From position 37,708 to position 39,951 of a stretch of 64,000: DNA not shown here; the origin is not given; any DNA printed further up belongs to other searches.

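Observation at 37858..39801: Coiled-coil stalk plus beta-barrel-like protein embedded in the pel locus: candidate new outer-membrane Pel exporter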

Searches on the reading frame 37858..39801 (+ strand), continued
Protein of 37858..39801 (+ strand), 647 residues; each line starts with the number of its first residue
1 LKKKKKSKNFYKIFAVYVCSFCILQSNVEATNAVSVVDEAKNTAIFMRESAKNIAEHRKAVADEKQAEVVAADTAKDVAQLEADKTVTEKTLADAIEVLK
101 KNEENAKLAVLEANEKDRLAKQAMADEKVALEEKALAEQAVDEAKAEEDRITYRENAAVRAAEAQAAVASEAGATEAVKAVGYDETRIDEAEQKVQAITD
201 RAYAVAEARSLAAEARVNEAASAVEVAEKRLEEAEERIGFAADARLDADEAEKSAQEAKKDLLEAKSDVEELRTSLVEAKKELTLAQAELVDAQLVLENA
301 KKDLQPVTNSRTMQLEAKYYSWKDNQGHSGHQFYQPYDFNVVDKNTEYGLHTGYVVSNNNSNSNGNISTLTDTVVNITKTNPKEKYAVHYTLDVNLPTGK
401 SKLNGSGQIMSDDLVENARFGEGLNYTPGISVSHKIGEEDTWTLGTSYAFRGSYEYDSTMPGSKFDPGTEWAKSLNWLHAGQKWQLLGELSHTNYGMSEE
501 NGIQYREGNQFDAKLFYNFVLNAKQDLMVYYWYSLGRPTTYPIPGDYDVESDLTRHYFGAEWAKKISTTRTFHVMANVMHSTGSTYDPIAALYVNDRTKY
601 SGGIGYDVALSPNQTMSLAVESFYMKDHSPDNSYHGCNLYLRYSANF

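Call 59: list_cluster_members(proteins=[P0001, P0013, P0016, P0019, P0039, P0020, P0024, P0045, P0051, P0131])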
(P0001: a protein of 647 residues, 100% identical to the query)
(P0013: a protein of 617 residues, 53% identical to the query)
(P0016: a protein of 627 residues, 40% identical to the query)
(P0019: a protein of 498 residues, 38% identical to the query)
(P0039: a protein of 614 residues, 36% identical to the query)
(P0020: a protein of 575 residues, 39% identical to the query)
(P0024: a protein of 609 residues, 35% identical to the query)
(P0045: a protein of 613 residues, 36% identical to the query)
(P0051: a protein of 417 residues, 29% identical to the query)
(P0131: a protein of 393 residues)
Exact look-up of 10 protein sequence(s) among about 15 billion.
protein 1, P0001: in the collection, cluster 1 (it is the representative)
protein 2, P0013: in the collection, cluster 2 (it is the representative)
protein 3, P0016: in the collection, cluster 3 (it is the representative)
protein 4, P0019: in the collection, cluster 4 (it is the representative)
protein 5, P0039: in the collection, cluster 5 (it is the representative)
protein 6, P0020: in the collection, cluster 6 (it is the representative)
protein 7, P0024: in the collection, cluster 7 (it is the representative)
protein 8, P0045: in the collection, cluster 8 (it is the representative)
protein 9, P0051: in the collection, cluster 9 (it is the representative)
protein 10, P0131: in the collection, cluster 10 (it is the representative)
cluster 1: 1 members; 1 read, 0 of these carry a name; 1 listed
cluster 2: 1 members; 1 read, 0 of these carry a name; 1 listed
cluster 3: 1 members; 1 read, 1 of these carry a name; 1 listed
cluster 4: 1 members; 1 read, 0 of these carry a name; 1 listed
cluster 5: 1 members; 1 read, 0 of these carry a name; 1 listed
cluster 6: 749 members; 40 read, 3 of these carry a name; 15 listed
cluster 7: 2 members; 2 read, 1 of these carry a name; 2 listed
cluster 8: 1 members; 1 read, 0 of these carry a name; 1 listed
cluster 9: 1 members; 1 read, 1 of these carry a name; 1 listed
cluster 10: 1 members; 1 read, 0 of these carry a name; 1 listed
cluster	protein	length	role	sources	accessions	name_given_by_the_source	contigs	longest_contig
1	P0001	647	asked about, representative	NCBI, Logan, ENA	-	-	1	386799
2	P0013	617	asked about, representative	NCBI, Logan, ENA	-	-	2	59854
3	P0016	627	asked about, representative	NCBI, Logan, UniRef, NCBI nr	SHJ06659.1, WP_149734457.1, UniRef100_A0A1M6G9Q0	coiled-coil domain-containing protein [Propionispora hippei] | Uncharacterized protein n=1 Tax=Propionispora hippei DSM 15287 TaxID=1123003 ... | hypothetical protein [Propionispora hippei]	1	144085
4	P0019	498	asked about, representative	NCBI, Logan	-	-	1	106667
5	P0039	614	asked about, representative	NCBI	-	-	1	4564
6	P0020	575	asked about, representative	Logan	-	-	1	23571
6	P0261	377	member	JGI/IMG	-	hypothetical protein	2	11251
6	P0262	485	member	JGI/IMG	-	hypothetical protein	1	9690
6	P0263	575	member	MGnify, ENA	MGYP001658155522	FL=1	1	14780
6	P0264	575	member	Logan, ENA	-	-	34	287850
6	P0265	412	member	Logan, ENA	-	-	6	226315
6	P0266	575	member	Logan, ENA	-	-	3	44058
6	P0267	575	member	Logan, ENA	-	-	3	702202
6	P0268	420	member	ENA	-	-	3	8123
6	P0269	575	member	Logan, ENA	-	-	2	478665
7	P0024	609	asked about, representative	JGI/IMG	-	hypothetical protein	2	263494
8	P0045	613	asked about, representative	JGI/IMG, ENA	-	-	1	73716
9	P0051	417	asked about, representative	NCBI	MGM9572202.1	MAG: hypothetical protein ACI3ZR_08310 [bacterium]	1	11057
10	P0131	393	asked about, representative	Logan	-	-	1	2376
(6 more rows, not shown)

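Call 89: search_protein_families(library=pfam, proteins=[L007:8283-9023:+], max_evalue=0.01)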
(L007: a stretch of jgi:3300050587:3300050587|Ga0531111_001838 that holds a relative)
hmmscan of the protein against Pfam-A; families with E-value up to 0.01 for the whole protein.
L007:8283-9023:+ (246 aa): 0 families
